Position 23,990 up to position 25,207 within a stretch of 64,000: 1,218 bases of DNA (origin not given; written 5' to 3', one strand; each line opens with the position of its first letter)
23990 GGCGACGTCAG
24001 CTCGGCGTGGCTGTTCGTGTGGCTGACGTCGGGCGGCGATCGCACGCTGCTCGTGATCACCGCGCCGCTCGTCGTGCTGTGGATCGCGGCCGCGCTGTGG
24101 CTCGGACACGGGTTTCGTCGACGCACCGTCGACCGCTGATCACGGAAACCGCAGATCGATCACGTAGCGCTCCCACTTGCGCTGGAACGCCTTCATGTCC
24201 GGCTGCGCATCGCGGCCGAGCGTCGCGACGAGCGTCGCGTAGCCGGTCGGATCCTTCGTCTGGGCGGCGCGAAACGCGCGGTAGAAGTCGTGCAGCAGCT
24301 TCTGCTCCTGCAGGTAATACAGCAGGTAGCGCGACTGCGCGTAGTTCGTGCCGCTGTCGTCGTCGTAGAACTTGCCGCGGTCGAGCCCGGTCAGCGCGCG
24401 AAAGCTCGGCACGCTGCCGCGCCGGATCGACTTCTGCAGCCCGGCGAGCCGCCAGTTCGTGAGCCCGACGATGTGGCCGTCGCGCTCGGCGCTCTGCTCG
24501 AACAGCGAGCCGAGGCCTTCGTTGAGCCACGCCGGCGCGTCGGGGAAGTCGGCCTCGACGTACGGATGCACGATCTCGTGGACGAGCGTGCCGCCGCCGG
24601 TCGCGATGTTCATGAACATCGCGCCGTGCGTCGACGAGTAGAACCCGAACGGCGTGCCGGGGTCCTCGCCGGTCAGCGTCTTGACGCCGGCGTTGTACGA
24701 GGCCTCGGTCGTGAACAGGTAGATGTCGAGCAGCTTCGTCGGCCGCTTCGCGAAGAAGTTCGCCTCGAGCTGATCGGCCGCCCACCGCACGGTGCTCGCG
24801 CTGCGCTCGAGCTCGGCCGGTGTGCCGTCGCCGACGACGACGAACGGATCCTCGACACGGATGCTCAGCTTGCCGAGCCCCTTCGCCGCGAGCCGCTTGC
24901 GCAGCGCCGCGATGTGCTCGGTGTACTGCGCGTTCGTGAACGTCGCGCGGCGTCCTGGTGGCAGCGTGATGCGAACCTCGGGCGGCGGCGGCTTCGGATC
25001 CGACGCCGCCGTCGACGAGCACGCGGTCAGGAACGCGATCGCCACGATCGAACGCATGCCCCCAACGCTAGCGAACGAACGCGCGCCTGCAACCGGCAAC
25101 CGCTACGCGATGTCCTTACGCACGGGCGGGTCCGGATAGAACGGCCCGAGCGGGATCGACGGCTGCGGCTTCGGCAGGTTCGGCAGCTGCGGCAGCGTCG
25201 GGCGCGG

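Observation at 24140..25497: GG-leader peptide P2 sits immediately upstream of an HExxH metallopeptidase lipoprotein and is divergent from a POT oligopeptide transporter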

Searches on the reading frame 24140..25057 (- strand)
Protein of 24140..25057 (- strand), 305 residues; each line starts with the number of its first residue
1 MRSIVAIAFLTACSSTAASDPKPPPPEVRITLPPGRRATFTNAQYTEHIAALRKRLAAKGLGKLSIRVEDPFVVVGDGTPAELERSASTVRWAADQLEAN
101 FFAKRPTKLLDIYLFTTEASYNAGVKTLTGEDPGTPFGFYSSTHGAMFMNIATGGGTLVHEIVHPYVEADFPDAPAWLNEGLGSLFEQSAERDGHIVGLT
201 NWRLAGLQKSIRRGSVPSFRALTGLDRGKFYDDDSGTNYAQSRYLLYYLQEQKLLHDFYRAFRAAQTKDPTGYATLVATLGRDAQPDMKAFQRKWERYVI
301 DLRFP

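Call 3: search_protein_families(library=pfam, proteins=[window:24140-25057:-], max_evalue=0.1)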
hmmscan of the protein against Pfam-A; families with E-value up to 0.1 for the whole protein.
window:24140-25057:- (305 aa): 2 families
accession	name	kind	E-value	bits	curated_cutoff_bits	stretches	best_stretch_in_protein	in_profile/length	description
PF07607.17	DUF1570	-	4.7e-05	24.1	22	1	159-270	6-127/129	Protein of unknown function (DUF1570)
PF13485.12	Peptidase_MA_2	-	0.0083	16.4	32.4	1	143-269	55-177/201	Peptidase MA superfamily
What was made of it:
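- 24140..25057 (-): 305-aa DUF1570 gluzincin lipoprotein: signal peptide and lipobox LTAC at 25019-25057, HEIVH at 24566-24580, NEG at 24515-24523. Pfam PF07607 24.1 bits against a cut-off of 22 (call 3).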

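Call 4: search_protein_families(library=ncbifam, proteins=[window:24140-25057:-], max_evalue=0.1)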
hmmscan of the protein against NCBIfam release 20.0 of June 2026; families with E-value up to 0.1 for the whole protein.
window:24140-25057:- (305 aa): 0 families

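Call 10: find_homologous_proteins(query=window:24140-25057:-)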
Query window:24140-25057:- (305 aa): 5866 proteins with E <= 0.001 among 8000 candidates; the best 120 are listed.
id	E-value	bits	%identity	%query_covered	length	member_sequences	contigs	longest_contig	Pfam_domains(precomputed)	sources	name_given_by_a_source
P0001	5.8e-204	694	100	100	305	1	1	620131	-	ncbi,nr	ncbi:MAG TPA: DUF1570 domain-containing protein [Kofleriaceae bacterium]|nr:DUF1570 domain-containin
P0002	7.1e-137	474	71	99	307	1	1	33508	-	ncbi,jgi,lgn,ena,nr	ncbi:MAG TPA: hypothetical protein VNO30_23700 [Kofleriaceae bacterium]|nr:hypothetical protein [Kof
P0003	3.3e-135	468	70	99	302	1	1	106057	-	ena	-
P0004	1.8e-134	466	74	87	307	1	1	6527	-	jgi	jgi:hypothetical protein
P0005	4.7e-132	458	67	100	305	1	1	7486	-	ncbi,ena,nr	ncbi:MAG TPA: hypothetical protein VK932_16245 [Kofleriaceae bacterium]|nr:hypothetical protein [Kof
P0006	1.6e-131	456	75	88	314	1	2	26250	-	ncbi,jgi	jgi:hypothetical protein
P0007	6.6e-131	454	74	88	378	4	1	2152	-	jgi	jgi:hypothetical protein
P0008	6.9e-131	454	68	96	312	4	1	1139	-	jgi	-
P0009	7.2e-131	454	69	96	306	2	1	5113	-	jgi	jgi:hypothetical protein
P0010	1.0e-130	454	68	96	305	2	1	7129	-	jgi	-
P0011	1.1e-130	454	67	100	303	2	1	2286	-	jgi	jgi:hypothetical protein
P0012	4.3e-130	452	67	99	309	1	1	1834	-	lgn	-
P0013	1.1e-129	450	68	99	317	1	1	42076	-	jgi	jgi:hypothetical protein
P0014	1.5e-129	450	67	100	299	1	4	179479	-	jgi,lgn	-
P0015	1.6e-129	450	69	99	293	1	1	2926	-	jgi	jgi:hypothetical protein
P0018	6.5e-129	448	71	95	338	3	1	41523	-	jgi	jgi:hypothetical protein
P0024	9.9e-128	444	68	100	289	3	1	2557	PF07607.18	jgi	jgi:Protein of unknown function (DUF1570)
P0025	1.1e-127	444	68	98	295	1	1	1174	PF07607.18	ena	-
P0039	3.0e-124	432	65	100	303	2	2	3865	PF07607.18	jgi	jgi:hypothetical protein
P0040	3.0e-124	432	65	100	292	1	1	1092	PF07607.18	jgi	jgi:hypothetical protein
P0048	4.3e-123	429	65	97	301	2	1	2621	PF07607.18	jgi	jgi:hypothetical protein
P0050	6.2e-123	428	64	100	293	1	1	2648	PF07607.18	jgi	jgi:hypothetical protein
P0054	2.0e-122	426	71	89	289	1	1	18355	PF07607.18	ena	-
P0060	4.6e-122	425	65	100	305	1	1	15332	PF07607.18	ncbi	ncbi:MAG: DUF1570 domain-containing protein [Kofleriaceae bacterium]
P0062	6.7e-122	425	63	99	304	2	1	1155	PF07607.18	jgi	-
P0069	1.6e-121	423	67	96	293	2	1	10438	PF07607.18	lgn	-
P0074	1.3e-120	421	65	96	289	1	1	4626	PF07607.18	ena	-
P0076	2.4e-120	420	67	89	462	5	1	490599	PF07607.18,PF13529.14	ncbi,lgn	-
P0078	3.3e-120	419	63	100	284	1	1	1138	PF07607.18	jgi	jgi:Protein of unknown function (DUF1570)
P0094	5.7e-119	415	70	85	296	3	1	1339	PF07607.18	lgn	-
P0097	2.1e-118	413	62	99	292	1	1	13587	PF07607.18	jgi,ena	-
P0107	1.2e-117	411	63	100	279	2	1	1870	PF07607.18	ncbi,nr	ncbi:MAG TPA: DUF1570 domain-containing protein [Kofleriaceae bacterium]|nr:DUF1570 domain-containin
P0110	1.4e-117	411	70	89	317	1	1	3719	PF07607.18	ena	-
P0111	1.5e-117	410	65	90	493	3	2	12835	PF07607.18,PF13529.14,PF09778.16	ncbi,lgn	-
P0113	2.1e-117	410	70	85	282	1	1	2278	PF07607.18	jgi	jgi:hypothetical protein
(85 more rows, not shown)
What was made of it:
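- On DUF1570 (PF07607), clan Peptidase MA: The source record names the protein DUF1570 domain-containing (call 10).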

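Call 14: find_related_loci(query=A1, collection=genome_contigs, flank=6000)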
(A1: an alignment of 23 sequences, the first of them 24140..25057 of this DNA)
Query A1 (305 aa) in genome_contigs; peptide patterns used: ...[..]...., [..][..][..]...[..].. (x = any residue, [..] = any of these).
215 stretches matched a pattern; 175 encode a relative of the query (tblastn E <= 1e-3); the best 80 are kept; 80 distinct loci.
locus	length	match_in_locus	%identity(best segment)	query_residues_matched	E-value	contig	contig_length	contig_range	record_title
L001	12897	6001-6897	71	5-305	2e-136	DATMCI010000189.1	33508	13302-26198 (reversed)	MAG TPA_asm: Kofleriaceae bacterium isolate SMAG_U13378 k141_1520309, whole genome shotgun sequence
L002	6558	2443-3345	67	2-305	6e-136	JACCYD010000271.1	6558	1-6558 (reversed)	MAG: Deltaproteobacteria bacterium isolate MGR_bin195 SD2897-2912_k127_8876700, whole genome shotgun sequence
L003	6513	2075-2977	65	1-305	1e-128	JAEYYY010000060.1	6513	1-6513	MAG: Proteobacteria bacterium isolate OH_CBlB_71 k127_84186, whole genome shotgun sequence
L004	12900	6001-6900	64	1-305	1e-127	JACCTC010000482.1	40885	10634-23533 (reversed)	MAG: Deltaproteobacteria bacterium isolate MGR_bin64 SD2897-2912_k127_1358149, whole genome shotgun sequence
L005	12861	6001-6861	63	1-305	2e-127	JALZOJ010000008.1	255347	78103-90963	MAG: Myxococcota bacterium isolate MSU bin108 SD1459_NODE_8_length_255347_cov_15.361418, whole genome shotgun sequence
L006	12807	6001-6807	67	33-304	2e-124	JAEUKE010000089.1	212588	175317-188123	MAG: Myxococcales bacterium isolate new MAG-87 k141_2466817, whole genome shotgun sequence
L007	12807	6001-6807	68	34-305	3e-123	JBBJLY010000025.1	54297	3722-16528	MAG: Kofleriaceae bacterium isolate RUP_SRG_46 NODE_455_length_54297_cov_6.165849, whole genome shotgun sequence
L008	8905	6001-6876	64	5-305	2e-123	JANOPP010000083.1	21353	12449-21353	MAG: Myxococcales bacterium isolate VAR_4_metabat_47_sub VAR_4_k141_2705081, whole genome shotgun sequence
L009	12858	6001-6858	64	5-304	1e-122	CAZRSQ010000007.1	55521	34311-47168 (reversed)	MAG TPA_asm: uncultured Kofleriaceae bacterium isolate SRP287051_co2_177 genome assembly, contig: NODE_1295_length_55521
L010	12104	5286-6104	65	29-304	5e-122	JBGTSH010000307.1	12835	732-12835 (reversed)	MAG: Polyangiaceae bacterium isolate WDNA12_bin.27.orig NODE_3813_length_12835_cov_0.726944, whole genome shotgun sequen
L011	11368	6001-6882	66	10-305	8e-122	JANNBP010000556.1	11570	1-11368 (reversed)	MAG: Deltaproteobacteria bacterium isolate OTE_78_metabat_316 OTE_78_k141_3050379, whole genome shotgun sequence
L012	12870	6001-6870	66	12-305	2e-121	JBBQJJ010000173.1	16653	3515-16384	MAG: Haliangiales bacterium isolate Co_metawrap_728 Cmw_728_k141_29866007_length_16653_cov_11.9944, whole genome shotgun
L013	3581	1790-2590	69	34-304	3e-123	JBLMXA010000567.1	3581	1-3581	MAG: Acidobacteriota bacterium isolate MAG268 PRJNA957066_bin48_renamed_566, whole genome shotgun sequence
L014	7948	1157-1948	67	39-305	2e-119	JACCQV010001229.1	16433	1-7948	MAG: Deltaproteobacteria bacterium isolate MGR_bin5 SD2897-2912_k127_1846951, whole genome shotgun sequence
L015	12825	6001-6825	63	28-305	7e-118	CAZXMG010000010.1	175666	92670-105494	MAG TPA_asm: uncultured Polyangiaceae bacterium isolate SRP287051_co1_88 genome assembly, contig: NODE_160_length_175666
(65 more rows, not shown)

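Call 24: find_encoding_contigs(protein=P0003, flank=5000, max_places=3)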
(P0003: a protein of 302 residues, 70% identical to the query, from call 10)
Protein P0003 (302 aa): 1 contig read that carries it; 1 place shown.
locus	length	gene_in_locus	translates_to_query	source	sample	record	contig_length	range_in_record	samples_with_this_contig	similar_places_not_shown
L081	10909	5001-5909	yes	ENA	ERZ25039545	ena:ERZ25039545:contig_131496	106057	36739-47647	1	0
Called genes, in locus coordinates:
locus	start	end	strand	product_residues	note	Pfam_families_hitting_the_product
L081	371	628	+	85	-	-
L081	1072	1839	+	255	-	PF05726:Pirin_C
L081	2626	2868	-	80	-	PF00854:PTR2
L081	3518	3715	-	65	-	-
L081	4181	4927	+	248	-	PF01734:Patatin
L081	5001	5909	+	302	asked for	-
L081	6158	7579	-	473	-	PF01370:Epimerase (weak)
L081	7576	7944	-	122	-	PF01370:Epimerase (weak)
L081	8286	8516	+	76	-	-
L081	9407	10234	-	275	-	-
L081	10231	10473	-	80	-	-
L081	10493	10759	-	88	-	-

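Call 25: find_encoding_contigs(protein=P0001, flank=3000, max_places=3)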
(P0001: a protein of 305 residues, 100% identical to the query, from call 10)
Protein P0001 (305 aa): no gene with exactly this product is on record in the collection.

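Call 26: find_encoding_contigs(protein=P0006, flank=3000, max_places=2)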
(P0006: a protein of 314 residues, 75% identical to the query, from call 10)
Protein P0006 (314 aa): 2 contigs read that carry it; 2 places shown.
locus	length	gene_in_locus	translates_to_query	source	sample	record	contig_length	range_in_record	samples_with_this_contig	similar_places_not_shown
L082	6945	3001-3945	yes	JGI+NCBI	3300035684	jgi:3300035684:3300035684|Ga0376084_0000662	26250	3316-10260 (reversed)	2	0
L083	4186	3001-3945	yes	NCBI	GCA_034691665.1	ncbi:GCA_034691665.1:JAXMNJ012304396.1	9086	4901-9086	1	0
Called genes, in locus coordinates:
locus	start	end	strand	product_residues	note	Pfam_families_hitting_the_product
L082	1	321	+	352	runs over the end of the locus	PF02678:Pirin, PF05726:Pirin_C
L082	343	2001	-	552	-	PF07690:MFS_1, PF00854:PTR2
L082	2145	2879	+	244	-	PF01734:Patatin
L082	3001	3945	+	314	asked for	-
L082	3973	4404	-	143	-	-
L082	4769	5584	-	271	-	-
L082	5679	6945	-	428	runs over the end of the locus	PF07690:MFS_1, PF03219:TLC (faint)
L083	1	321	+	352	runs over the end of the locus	PF02678:Pirin, PF05726:Pirin_C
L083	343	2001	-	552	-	PF07690:MFS_1, PF00854:PTR2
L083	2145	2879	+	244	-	PF01734:Patatin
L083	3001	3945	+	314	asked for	-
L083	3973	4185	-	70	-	?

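Call 27: find_encoding_contigs(protein=P0013, flank=3000, max_places=2)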
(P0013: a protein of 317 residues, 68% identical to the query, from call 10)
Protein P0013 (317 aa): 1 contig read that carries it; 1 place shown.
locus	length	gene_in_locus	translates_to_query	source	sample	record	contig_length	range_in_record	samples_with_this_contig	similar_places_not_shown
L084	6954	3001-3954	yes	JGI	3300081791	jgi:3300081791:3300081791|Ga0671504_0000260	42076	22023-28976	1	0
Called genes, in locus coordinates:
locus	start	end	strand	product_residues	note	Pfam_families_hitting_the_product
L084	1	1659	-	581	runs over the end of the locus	PF07690:MFS_1, PF00854:PTR2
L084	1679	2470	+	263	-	PF01734:Patatin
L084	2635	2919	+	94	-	-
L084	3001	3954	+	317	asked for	-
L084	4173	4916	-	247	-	-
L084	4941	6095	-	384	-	PF05368:NmrA (faint), PF01370:Epimerase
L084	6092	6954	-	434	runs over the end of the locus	PF07690:MFS_1 (weak)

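Call 28: find_encoding_contigs(protein=P0018, flank=3000, max_places=2)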
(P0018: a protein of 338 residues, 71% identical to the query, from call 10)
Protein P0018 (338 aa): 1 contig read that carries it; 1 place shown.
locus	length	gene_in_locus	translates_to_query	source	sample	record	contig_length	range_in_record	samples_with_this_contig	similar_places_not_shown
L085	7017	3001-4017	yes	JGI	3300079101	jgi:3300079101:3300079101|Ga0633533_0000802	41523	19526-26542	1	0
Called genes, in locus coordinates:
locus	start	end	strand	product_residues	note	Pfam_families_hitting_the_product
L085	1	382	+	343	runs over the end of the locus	PF02678:Pirin, PF05726:Pirin_C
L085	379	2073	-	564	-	PF07690:MFS_1, PF00854:PTR2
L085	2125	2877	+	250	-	PF01734:Patatin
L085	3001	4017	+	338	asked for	-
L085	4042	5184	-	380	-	PF01370:Epimerase (weak)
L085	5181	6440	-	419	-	PF07690:MFS_1 (weak)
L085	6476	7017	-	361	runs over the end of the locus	PF05114:MbnB_TglH_ChrH, PF01261:AP_endonuc_2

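Call 29: find_encoding_contigs(protein=P0005, flank=3000, max_places=2)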
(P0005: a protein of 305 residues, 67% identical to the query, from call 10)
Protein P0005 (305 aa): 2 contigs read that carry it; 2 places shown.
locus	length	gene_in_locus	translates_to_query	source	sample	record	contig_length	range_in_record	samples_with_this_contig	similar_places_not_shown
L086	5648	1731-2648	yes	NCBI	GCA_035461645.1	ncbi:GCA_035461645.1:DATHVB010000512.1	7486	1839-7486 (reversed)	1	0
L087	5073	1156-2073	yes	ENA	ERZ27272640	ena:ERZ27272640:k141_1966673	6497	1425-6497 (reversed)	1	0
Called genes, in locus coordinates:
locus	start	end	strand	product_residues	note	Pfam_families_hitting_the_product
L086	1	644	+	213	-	PF07690:MFS_1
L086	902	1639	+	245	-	PF01734:Patatin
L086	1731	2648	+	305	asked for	-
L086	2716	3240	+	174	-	-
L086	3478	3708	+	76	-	-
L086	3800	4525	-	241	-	-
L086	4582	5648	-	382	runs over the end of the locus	PF05368:NmrA (faint), PF01370:Epimerase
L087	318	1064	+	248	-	PF01734:Patatin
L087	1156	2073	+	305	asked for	-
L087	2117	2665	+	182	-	-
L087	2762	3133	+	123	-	-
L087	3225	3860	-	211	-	-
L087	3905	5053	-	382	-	PF05368:NmrA (faint), PF01370:Epimerase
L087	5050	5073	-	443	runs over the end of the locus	PF07690:MFS_1, PF03219:TLC (faint)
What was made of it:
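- Patatin abuts the peptidase in the closest relatives (calls 24, 26, 28, 29).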

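Call 45: search_solved_structures(query=A1, max_evalue=1)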
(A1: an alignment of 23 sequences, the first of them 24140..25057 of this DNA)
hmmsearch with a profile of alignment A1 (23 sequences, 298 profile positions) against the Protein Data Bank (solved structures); distinct sequences matched with E-value up to 1: 1.
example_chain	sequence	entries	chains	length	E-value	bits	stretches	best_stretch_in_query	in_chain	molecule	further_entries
6mrr_A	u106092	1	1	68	0.26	13.7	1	40-88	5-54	Foldit1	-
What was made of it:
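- Closest known: Gluzincin peptidases of clan MA: peptidase domains of M9 bacterial collagenases. Different: There is no Pfam M9 or M1 hit (call 3) and no PDB sequence match (call 45).
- Tried and rejected: Sequence search of the peptidase profile against PDB gave no usable hit (call 45).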

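Call 56: predict_structure(alignment_id=A1)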
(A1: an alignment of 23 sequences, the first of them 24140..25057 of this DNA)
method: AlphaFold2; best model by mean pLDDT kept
length: 305 residues; sequences in the alignment: 23
mean_pLDDT: 84.5   pTM: 0.78
mean pLDDT of the five models: 84.5, 77.7, 76.2, 75.1, 72.9
residues with pLDDT >= 90: 158; 70-90: 99; 50-70: 31; < 50: 17
segments of 3 or more residues with pLDDT < 50: 189-199
pLDDT, mean of each block of 10 residues (from residue 1): 50 55 69 83 95 98 95 95 87 86 91 95 97 91 93 76 90 88 65 41 83 95 92 89 90 89 92 95 84 94 72
secondary structure, 60 per line:
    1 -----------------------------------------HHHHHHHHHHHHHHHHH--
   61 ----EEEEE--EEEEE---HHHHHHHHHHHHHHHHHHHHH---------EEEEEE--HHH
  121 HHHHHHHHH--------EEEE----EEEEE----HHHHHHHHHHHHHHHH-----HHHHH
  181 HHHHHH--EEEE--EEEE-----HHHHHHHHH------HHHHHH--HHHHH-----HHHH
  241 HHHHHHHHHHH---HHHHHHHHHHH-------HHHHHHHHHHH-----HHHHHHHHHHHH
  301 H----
elements in order: H42-58 E65-69 E72-76 H80-100 E110-115 H118-129 E138-141 E146-150 H155-170 H176-186 E189-192 E195-198 H204-212 H219-224 H227-231 H237-251 H255-265 H273-283 H289-301
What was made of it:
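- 24140..25057 (-): AF2 model pLDDT 84.5 (call 56).
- On Gluzincin metallopeptidase: AF2 model pLDDT 84.5, pTM 0.78 (call 56).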

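Call 59: fold_search(model_id=the predicted structure, library=pdb)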
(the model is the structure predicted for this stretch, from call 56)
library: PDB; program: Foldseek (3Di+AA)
matches with E <= 10: 126; with E <= 0.001: 13
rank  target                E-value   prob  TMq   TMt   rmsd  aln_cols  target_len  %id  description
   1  7zbv                  1.0e-05  1.00  0.55  0.45   5.5       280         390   15  Crystal structure of the peptidase domain of collagenase G from Clostridium histolyticum in complex with a diphosphonate (released 2022-11-09)
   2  7zoc                  4.0e-05  1.00  0.52  0.43   5.7       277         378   14  Crystal structure of the peptidase domain of collagenase H from Clostridium histolyticum in complex with N-aryl-2-alkylm (released 2023-05-10)
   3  7esi_A                5.2e-05  1.00  0.49  0.31   7.5       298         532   12  Crystal structure of the collagenase unit of a Vibrio collagenase from Vibrio harveyi VHJR7 at 1. 8 angstrom resolutio (released 2022-02-09)
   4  4are                  5.8e-05  1.00  0.52  0.26   5.5       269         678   16  Crystal structure of the collagenase Unit of collagenase G from Clostridium histolyticum at 2.19 angstrom resolution. (released 2013-06-05)
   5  2y50                  6.9e-05  1.00  0.49  0.25   6.9       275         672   13  Crystal Structure of Collagenase G from Clostridium histolyticum at 2. 80 Angstrom Resolution (released 2011-09-28)
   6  7wss_A                1.0e-04  1.00  0.48  0.30   8.7       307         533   14  Collagenase from Grimontia (Vibrio) hollisae 1706B (released 2022-06-29)
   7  9cme                  1.3e-04  1.00  0.53  0.27   5.4       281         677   13  Room Temperature Crystal Structure of Collagenase ColH from Hathewaya histolytica at 2.7 Angstrom resolution (released 2026-01-14)
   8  2y6i_A                1.3e-04  1.00  0.51  0.26   5.5       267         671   14  Crystal Structure of Collagenase G from Clostridium histolyticum in complex with Isoamylphosphonyl-Gly-Pro-Ala at 3.25 (released 2011-09-28)
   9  8jt1_A                1.6e-04  1.00  0.50  0.31   8.3       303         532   14  COLLAGENASE FROM GRIMONTIA (VIBRIO) HOLLISAE 1706B COMPLEXED WITH GLY-PRO-HYP-GLY-PRO-HYP (released 2024-02-07)
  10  4ar9_A                1.9e-04  1.00  0.50  0.41   6.1       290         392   15  Crystal structure of the peptidase domain of collagenase T from Clostridium tetani at 1.69 angstrom resolution. (released 2013-06-05)
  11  9l5o_A                1.9e-04  1.00  0.50  0.31   7.0       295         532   12  Crystal structure of the mutant Y549A of collagenase VhaC (released 2025-11-05)
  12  4ar8_B                2.0e-04  1.00  0.55  0.45   5.1       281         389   16  Crystal structure of the peptidase domain of collagenase T from Clostridium tetani complexed with the peptidic inhibit (released 2013-06-05)
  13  3fum                  7.5e-04  1.00  0.42  0.24   6.3       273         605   18  Leukotriene A4 hydrolase in complex with (R)-pyridin-4-yl[4-(2-pyrrolidin-1-ylethoxy)phenyl]methanol (released 2009-07-28)
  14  4gaa_A                1.0e-03  1.00  0.41  0.24   7.9       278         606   15  Structure of Leukotriene A4 hydrolase from Xenopus laevis complexed with inhibitor bestatin (released 2013-06-12)
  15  3cia_B                2.6e-03  1.00  0.41  0.25   6.9       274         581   15  Crystal structure of cold-aminopeptidase from Colwellia psychrerythraea (released 2008-07-01)
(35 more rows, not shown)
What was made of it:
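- On Gluzincin metallopeptidase: Foldseek agrees (call 59).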
